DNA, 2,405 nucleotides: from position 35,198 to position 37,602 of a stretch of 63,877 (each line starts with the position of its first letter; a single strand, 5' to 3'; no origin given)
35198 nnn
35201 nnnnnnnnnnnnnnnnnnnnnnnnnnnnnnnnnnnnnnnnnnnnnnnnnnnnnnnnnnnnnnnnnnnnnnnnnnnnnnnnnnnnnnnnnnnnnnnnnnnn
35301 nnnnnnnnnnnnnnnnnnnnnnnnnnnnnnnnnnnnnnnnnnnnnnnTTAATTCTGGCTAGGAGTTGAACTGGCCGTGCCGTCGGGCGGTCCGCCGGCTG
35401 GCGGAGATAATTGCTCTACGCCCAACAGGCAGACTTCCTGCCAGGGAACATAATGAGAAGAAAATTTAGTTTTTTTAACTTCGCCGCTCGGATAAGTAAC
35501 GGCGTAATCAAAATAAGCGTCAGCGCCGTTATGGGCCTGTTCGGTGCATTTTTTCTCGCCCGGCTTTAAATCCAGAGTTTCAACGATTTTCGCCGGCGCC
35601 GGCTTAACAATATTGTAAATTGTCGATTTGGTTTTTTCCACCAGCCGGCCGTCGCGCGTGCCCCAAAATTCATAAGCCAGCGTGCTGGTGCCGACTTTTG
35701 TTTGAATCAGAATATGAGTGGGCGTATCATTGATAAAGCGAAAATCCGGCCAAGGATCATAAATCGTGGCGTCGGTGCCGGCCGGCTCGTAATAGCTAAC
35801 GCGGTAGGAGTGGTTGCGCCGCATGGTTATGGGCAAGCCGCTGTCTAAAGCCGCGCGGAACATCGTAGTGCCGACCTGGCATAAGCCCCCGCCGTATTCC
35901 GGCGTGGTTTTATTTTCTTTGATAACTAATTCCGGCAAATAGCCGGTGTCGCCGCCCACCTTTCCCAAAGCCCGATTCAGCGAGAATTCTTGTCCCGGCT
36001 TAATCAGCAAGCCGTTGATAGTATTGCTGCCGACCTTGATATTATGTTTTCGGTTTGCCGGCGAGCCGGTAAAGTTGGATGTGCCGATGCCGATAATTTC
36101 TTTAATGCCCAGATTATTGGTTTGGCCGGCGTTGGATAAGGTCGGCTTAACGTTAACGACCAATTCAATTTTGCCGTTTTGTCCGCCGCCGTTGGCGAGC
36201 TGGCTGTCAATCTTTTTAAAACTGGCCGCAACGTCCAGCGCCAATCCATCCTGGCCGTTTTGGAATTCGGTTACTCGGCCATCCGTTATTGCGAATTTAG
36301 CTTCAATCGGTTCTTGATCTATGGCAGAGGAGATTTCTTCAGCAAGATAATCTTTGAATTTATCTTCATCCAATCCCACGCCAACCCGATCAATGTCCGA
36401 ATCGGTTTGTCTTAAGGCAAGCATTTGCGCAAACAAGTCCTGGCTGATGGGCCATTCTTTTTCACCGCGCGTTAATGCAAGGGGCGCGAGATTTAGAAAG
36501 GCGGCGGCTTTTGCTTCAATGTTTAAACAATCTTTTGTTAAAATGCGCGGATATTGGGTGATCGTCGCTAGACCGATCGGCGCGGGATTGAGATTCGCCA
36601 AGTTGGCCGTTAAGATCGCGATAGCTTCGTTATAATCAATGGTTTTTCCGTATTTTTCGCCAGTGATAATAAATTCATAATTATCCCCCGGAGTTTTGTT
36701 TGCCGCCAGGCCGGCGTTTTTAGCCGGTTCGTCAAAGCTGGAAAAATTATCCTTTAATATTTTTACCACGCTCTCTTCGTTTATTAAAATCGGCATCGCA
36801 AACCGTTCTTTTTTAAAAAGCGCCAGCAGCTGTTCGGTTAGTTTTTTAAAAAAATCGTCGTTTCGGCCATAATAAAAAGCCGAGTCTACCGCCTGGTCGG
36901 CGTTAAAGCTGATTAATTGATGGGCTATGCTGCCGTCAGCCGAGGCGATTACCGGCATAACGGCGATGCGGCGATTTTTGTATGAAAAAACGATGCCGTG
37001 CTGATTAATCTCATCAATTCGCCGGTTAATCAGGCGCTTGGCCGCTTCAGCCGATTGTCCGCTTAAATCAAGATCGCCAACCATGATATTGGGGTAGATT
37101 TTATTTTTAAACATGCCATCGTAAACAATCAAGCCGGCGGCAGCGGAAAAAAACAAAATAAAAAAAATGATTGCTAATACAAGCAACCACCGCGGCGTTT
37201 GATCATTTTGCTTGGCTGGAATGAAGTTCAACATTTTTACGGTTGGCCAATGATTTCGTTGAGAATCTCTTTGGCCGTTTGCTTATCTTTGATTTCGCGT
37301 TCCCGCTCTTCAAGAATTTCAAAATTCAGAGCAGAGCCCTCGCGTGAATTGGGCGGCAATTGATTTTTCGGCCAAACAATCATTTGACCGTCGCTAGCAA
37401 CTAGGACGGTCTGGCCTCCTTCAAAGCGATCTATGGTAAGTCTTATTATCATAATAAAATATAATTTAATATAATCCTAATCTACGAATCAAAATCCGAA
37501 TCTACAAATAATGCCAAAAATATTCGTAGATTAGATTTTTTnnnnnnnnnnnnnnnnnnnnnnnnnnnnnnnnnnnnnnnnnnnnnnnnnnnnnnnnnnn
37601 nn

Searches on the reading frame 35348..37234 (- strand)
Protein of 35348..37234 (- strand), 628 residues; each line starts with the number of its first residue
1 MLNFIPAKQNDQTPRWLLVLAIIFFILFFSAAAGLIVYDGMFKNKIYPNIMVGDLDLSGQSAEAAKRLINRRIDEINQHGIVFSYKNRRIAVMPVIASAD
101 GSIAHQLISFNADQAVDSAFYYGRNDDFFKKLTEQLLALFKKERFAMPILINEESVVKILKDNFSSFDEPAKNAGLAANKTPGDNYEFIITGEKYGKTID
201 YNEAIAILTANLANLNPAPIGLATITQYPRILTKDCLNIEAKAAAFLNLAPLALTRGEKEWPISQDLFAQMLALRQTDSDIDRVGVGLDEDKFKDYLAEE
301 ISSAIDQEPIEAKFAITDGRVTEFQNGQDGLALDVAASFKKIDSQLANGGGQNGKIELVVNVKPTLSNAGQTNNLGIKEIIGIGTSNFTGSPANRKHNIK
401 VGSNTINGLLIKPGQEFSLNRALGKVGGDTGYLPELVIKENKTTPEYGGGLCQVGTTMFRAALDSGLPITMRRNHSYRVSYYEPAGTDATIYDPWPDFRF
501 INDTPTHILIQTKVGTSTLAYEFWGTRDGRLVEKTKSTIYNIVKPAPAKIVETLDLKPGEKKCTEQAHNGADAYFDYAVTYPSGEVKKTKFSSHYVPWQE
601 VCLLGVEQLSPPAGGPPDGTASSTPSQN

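Call 11: search_protein_families(library=pfam, proteins=[window:35348-37234:-], max_evalue=0.01)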
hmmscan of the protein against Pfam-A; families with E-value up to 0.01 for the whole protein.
window:35348-37234:- (628 aa): 2 families
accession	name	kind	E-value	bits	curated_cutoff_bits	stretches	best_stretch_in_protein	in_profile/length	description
PF04294.18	VanW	-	5.3e-42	142.8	27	1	394-524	1-130/130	VanW like protein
PF12229.13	PG_binding_4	-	7.7e-20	71.7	22.1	2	108-217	10-113/117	Putative peptidoglycan binding domain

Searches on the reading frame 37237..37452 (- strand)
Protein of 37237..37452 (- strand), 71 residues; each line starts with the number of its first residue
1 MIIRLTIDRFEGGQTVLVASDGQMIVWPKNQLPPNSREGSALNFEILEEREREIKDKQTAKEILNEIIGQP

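Call 74: search_protein_families(library=pfam, proteins=[window:37237-37452:-], max_evalue=0.05)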
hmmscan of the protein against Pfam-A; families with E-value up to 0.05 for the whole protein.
window:37237-37452:- (71 aa): 2 families
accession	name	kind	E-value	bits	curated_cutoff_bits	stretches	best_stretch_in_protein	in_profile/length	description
PF11213.13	DUF3006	-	4.5e-12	46.4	32.3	1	6-64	2-63/67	Protein of unknown function (DUF3006)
PF16892.10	CHS5_N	-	0.0061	16.9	39.8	1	4-46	3-45/48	Chitin biosynthesis protein CHS5 N-terminus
